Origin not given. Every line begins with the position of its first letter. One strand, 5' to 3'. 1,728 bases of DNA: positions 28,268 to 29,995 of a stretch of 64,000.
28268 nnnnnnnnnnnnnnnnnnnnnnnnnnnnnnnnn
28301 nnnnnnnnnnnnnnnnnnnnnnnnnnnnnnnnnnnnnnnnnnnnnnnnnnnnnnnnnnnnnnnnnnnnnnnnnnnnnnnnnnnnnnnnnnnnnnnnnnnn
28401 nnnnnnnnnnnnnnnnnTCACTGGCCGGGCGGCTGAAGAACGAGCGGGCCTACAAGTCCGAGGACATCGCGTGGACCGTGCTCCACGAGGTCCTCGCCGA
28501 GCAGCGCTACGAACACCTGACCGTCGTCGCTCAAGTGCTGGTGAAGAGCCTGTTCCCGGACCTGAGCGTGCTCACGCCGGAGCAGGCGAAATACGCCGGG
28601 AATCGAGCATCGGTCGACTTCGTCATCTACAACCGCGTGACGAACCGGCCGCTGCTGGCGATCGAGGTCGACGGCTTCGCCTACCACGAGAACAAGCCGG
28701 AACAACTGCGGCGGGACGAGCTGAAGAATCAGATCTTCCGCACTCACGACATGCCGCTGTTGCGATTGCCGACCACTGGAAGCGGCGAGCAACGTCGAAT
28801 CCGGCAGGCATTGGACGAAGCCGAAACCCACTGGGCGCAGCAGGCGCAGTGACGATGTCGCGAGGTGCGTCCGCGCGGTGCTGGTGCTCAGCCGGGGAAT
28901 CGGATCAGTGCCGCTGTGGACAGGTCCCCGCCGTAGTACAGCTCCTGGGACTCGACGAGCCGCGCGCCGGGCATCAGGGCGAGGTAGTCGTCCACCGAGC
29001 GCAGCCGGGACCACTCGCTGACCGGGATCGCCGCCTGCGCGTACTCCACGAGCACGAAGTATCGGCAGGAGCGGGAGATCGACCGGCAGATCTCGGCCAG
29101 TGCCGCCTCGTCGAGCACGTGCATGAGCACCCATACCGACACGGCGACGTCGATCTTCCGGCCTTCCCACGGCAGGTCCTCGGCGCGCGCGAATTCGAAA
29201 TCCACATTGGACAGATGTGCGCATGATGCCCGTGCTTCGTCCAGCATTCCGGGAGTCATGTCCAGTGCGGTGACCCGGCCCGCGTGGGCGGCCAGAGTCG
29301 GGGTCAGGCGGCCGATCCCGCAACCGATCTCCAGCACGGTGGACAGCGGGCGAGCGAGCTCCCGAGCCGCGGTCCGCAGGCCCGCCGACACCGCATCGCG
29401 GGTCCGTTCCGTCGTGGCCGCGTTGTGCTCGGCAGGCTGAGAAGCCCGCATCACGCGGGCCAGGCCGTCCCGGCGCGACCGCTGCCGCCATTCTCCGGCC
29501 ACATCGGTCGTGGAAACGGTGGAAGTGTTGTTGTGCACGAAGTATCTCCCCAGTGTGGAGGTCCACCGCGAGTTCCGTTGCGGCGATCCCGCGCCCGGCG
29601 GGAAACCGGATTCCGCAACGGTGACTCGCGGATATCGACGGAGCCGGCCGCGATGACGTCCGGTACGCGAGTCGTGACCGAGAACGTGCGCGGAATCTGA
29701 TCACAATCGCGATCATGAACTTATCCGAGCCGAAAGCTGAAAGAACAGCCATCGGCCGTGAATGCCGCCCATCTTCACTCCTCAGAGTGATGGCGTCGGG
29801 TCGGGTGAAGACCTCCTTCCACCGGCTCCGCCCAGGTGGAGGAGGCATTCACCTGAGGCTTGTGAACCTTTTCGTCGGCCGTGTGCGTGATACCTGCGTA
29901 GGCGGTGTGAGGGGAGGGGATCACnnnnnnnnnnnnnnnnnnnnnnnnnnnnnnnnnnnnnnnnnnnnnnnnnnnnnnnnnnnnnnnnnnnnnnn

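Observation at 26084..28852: SF1 helicase with C-terminal DUF2726 nuclease-like domain and an unassigned 190-aa N-terminal domain (Nhi-like defense candidate)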

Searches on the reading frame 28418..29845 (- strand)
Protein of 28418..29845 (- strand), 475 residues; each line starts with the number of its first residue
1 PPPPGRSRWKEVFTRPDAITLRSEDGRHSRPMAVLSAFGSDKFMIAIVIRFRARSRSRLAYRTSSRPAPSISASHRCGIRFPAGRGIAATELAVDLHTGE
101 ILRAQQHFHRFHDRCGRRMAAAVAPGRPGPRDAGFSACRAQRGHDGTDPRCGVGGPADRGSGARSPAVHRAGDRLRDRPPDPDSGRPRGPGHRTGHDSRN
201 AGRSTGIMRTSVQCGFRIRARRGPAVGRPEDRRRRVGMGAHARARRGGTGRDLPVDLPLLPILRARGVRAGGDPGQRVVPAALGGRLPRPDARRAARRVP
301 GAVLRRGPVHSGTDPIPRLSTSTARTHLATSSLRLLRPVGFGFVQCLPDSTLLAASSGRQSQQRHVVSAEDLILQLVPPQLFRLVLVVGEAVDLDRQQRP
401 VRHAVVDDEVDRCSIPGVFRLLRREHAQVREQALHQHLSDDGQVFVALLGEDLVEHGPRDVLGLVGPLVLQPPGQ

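Call 9: search_protein_families(library=pfam, proteins=[window:28418-29845:-], max_evalue=0.01)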
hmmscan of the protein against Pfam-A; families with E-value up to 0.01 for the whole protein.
window:28418-29845:- (475 aa): 0 families

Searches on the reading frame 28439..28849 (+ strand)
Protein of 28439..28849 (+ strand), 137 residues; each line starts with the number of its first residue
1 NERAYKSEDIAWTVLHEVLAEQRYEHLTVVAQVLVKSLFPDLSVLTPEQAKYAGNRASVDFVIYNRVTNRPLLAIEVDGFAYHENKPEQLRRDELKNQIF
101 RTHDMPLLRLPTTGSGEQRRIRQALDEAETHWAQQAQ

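Call 82: search_solved_structures(query=A6, max_evalue=10, show_alignments=3)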
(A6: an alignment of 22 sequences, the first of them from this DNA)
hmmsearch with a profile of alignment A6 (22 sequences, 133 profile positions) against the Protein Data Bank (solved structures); distinct sequences matched with E-value up to 10: 3.
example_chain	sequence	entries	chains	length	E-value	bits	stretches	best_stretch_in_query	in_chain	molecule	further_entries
3r3p_A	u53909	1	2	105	0.52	13.3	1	73-129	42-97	Mobile intron protein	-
3bcv_A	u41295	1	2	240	0.78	12.7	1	5-58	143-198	Putative glycosyltransferase protein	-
8au4_A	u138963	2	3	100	1.5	11.8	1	6-66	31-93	Ral guanine nucleotide dissociation stimulator-like 2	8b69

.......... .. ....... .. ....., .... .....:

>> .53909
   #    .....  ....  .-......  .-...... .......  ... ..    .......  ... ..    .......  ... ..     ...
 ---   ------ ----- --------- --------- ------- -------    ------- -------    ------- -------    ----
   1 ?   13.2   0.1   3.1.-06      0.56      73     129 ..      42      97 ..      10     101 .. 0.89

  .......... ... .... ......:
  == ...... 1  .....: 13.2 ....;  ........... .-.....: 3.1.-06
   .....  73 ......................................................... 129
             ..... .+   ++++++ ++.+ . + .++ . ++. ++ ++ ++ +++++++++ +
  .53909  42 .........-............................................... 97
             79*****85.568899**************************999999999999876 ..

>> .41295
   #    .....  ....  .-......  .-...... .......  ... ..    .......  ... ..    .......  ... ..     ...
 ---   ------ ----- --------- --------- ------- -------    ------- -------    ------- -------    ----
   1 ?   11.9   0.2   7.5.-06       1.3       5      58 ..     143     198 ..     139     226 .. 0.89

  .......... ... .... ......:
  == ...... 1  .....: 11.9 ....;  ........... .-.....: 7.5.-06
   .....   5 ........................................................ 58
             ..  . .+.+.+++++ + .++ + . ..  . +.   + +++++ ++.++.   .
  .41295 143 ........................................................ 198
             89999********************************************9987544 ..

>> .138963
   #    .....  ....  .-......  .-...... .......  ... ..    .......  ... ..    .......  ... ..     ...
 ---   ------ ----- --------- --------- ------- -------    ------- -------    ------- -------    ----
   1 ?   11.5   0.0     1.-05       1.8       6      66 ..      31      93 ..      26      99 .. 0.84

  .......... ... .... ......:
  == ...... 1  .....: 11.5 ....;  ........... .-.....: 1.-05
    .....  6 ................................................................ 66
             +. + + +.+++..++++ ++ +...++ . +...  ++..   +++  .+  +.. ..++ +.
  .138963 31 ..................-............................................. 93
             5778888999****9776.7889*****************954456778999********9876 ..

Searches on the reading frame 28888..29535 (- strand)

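Call 34: search_protein_families(library=pfam, proteins=[window:28888-29535:-], max_evalue=0.01)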
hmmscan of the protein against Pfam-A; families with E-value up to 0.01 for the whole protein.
window:28888-29535:- (215 aa): 10 families
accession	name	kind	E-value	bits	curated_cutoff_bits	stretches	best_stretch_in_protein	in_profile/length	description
PF13649.12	Methyltransf_25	-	4.1e-18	66.3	27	1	67-156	1-92/97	Methyltransferase domain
PF08241.18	Methyltransf_11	-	4e-16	59.9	21.2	1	68-153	1-87/95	Methyltransferase domain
PF13847.12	Methyltransf_31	-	9e-13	48.6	27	1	65-166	5-113/145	Methyltransferase domain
PF08242.18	Methyltransf_12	-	1e-10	42.6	30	1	68-153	1-88/98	Methyltransferase domain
PF13489.12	Methyltransf_23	-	7e-08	32.8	27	1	54-168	14-122/164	Methyltransferase domain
PF01209.24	Ubie_methyltran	-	7.3e-06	25.9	20.1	1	62-172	46-161/233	ubiE/COQ5 methyltransferase family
PF05401.17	NodS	-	9.4e-06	26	24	1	22-149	6-128/201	Nodulation protein S (NodS)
PF05891.18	Methyltransf_PK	-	0.0021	18.1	27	1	61-151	53-146/218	AdoMet dependent proline di-methyltransferase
PF00398.26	RrnaAD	-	0.0032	17.1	24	1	63-105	30-72/263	Ribosomal RNA adenine dimethylase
PF13679.12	Methyltransf_32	-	0.0086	16.5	27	0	62-163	24-133/143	Methyltransferase domain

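Call 99: search_protein_families(library=padloc, proteins=[window:28888-29535:-], max_evalue=0.001)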
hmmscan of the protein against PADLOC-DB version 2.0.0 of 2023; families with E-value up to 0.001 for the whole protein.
window:28888-29535:- (215 aa): 1 family
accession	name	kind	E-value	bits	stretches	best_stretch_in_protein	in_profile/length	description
PDLC04134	mad2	-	1.9e-15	54.6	1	61-167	289-399/492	mads_2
